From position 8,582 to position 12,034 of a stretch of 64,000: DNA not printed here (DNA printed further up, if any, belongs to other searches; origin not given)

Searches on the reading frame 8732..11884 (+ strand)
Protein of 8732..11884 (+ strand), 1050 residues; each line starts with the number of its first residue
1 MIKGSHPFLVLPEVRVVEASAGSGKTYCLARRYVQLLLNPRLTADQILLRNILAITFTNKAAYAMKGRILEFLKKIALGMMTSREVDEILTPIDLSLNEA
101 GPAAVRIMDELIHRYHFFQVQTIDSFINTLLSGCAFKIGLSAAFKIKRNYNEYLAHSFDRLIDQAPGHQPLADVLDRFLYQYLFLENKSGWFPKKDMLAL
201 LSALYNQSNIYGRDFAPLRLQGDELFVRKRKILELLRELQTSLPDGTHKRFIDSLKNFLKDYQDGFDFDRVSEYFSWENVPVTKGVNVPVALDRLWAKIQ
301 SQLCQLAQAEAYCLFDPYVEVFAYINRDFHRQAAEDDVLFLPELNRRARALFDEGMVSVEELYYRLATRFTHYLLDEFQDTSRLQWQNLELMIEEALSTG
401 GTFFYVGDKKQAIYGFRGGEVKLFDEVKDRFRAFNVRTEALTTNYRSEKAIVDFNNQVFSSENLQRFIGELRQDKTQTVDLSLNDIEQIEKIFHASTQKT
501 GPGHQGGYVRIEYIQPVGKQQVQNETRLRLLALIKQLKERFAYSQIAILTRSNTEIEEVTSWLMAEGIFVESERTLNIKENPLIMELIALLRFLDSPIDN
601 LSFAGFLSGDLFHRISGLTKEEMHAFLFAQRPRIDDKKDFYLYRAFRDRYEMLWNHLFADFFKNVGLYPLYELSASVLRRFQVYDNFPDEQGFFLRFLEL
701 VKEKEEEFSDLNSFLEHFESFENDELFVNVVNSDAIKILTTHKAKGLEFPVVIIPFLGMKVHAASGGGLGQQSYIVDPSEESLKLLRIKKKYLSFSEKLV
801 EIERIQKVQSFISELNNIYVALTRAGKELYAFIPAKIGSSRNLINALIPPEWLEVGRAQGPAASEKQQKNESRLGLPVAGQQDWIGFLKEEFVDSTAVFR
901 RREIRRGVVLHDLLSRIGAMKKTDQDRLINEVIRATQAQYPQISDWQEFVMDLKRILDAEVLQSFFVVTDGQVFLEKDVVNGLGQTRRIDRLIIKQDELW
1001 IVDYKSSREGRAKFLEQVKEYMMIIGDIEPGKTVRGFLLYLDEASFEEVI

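Call 53: search_protein_families(library=pfam, proteins=[window:8732-11884:+], max_evalue=0.001)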
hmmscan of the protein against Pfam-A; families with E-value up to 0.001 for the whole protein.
window:8732-11884:+ (1050 aa): 6 families
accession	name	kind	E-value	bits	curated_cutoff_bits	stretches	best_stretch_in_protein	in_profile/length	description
PF00580.27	UvrD-helicase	-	8.5e-36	124.5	23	1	15-431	16-270/271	UvrD/REP helicase N-terminal domain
PF13361.12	UvrD_C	-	2.5e-23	83.5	25.6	2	702-830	253-344/350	UvrD-like helicase C-terminal domain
PF13245.12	AAA_19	-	1.1e-08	35.7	25.1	1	13-70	12-62/134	AAA domain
PF13538.12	UvrD_C_2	-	4.8e-07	30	27.4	0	738-755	4-23/52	UvrD-like helicase C-terminal domain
PF12705.13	PDDEXK_1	-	1.4e-05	25.6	22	1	905-1028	36-172/247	PD-(D/E)XK nuclease superfamily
PF13087.12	AAA_12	-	0.00028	21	27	0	424-558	6-124/195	AAA domain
